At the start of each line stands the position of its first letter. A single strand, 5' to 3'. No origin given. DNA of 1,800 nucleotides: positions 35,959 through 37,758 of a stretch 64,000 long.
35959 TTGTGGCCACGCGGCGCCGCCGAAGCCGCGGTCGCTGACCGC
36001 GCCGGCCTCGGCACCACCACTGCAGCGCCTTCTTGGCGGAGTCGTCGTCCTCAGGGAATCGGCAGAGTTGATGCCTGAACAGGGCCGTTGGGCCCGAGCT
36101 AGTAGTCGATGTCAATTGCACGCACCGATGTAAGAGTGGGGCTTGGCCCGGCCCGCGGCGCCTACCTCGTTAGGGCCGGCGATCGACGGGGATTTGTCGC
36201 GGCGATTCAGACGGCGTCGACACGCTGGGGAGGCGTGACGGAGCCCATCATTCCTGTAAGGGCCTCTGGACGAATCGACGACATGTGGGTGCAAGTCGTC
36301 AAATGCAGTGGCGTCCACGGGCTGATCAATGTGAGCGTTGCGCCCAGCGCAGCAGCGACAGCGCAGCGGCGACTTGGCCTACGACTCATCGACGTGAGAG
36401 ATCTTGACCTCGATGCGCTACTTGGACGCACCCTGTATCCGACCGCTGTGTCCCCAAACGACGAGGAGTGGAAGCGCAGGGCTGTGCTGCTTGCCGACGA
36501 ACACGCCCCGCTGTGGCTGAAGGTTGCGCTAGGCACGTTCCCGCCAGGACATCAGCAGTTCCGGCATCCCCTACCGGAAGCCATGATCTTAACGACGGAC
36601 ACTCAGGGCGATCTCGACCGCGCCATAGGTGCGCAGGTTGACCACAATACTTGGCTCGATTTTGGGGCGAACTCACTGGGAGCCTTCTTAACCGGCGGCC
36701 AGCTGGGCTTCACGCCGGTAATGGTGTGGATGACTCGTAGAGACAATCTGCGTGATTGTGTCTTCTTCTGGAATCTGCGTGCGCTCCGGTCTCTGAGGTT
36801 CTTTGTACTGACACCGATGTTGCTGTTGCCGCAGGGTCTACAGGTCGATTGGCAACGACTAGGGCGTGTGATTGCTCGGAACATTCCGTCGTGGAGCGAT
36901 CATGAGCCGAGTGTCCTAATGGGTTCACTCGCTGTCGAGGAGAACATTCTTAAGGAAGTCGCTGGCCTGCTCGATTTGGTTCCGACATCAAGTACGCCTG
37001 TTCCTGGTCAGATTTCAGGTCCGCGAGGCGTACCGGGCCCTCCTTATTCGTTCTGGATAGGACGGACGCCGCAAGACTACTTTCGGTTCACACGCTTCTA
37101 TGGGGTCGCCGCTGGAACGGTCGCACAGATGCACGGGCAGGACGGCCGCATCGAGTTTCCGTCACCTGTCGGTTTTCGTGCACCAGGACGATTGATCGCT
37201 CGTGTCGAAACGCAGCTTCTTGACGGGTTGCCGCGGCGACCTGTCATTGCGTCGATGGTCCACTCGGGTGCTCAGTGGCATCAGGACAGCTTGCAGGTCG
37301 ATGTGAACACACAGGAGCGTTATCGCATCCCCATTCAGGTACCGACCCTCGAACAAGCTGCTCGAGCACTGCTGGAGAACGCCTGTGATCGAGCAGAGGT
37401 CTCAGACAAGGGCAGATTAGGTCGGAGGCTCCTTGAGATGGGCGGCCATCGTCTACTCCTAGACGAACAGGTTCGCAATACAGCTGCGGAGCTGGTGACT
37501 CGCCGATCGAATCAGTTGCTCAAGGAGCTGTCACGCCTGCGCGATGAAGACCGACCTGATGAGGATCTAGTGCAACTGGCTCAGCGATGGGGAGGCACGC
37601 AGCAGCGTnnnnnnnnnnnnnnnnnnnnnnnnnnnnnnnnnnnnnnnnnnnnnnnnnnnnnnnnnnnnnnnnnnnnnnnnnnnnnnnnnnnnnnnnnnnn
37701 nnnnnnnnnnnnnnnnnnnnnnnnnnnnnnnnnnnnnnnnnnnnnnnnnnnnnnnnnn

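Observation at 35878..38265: Uncharacterised wHTH plus 718-aa protein cassette in the cargo slot of an integrase module (candidate novel defence/effector gene)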

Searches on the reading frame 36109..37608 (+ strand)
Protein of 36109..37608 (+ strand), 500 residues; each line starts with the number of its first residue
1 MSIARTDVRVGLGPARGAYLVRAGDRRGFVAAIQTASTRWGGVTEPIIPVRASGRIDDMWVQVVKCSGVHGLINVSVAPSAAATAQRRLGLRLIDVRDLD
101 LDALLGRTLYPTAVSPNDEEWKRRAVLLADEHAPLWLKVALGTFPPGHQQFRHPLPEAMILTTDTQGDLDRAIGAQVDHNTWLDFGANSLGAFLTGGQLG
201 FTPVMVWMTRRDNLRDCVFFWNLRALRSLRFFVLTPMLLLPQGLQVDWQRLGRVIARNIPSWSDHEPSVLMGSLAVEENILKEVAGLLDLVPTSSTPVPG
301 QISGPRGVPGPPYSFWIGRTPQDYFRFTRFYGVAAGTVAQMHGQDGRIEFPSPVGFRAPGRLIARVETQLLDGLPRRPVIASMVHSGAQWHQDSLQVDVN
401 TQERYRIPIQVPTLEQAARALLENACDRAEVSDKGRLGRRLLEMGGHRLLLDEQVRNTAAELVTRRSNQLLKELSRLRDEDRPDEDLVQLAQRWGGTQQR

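Call 61: find_homologous_proteins(query=A4, max_evalue=0.001)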
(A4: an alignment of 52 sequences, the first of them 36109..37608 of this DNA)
Query A4 (52 sequences) (500 aa, profile of the alignment): 45 proteins with E <= 0.001 among 8000 candidates.
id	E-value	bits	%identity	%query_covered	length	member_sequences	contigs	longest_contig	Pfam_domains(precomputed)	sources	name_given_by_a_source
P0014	1.6e-188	646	33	100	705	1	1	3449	-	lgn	-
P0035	5.2e-188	644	35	100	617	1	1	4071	-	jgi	jgi:hypothetical protein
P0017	5.4e-186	637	34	99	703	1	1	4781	-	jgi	jgi:hypothetical protein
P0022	8.1e-185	633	33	100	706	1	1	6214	-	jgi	jgi:hypothetical protein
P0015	1.8e-184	632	35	100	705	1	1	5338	-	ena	-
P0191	1.5e-182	626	34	100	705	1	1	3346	-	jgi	-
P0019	3.4e-182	625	34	99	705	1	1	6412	-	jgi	jgi:hypothetical protein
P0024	3.6e-181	621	34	100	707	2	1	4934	-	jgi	jgi:hypothetical protein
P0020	4.8e-180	618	35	100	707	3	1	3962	-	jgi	jgi:hypothetical protein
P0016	3.2e-179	615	33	100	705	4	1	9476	-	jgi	jgi:hypothetical protein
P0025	5.7e-179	614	34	100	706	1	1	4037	-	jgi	jgi:hypothetical protein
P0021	2.1e-178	612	33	100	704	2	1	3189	-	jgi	jgi:hypothetical protein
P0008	3.0e-178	612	36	100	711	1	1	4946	-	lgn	-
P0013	4.5e-178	611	33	100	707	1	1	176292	-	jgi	jgi:hypothetical protein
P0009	7.4e-178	610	35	100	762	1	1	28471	-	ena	-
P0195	4.9e-11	60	23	45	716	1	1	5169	-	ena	-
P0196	3.4e-7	47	55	6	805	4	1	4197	-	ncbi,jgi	jgi:hypothetical protein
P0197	1.4e-5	42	40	10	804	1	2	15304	-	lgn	-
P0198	1.1e-4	39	58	4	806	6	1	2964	-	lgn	-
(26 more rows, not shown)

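Call 62: search_protein_families(library=pfam, proteins=[P0195, P0196, P0197, P0198], max_evalue=0.01)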
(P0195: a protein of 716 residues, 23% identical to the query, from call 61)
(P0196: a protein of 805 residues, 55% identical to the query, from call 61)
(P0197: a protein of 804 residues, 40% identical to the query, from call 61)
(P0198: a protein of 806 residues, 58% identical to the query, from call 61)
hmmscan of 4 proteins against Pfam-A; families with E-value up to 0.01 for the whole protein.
P0195 (716 aa): 0 families

P0196 (805 aa): 0 families

P0197 (804 aa): 0 families

P0198 (806 aa): 0 families

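Call 67: find_encoding_contigs(protein=P0197, flank=8000, max_places=2)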
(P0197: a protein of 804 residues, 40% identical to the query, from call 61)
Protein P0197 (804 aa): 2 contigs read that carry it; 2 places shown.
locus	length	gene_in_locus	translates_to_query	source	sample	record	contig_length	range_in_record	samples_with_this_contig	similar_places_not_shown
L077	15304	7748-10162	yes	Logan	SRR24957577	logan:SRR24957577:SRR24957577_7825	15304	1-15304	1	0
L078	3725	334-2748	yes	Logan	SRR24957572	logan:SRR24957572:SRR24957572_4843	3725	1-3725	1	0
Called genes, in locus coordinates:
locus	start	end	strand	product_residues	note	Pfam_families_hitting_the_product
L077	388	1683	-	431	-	-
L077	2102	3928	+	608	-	PF00656:Peptidase_C14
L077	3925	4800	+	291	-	-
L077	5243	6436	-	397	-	PF14319:Zn_Tnp_IS91, PF04986:Y2_Tnp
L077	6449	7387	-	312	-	PF13495:Phage_int_SAM_4, PF00589:Phage_integrase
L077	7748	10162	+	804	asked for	-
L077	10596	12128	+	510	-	PF00665:rve, PF22483:Mu-transpos_C_2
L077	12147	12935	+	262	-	PF01695:IstB_IS21, PF00308:Bac_DnaA (faint), PF00158:Sigma54_activat (faint)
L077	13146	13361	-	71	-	-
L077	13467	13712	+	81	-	-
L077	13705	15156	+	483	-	PF12167:Arm-DNA-bind_2, PF14659:Phage_int_SAM_3 (weak), PF22022:Phage_int_M, PF00589:Phage_integrase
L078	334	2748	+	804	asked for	-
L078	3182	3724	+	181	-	?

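Call 74: search_protein_families(library=pfam, alignment_id=A4, max_evalue=5)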
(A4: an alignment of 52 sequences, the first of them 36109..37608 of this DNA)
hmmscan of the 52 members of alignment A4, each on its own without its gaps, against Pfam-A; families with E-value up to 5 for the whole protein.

A. member 1, window:36109-37608:+ (500 aa): 0 families

B. families by the number of members that match (of 52 scanned): 9 families
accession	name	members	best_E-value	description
PF17891.6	FluMu_N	2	0.12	Mu-like prophage FluMu N-terminal domain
PF11004.14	Kdo_hydroxy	1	0.04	3-deoxy-D-manno-oct-2-ulosonic acid (Kdo) hydroxylase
PF03941.20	INCENP_ARK-bind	1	0.11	Inner centromere protein, ARK binding region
PF21226.3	MalQ_N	1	0.12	MalQ N-terminal beta sandwich domain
PF19661.4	DUF6164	1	0.18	Family of unknown function (DUF6164)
PF02969.23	TAF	1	0.23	TATA box binding protein associated factor (TAF)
PF12644.12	DUF3782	1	0.27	Protein of unknown function (DUF3782)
PF10482.14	CtIP_N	1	0.34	Tumour-suppressor protein CtIP N-terminal domain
PF03475.19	YiiM_3-alpha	1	0.53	YiiM-like, 3-alpha helix domain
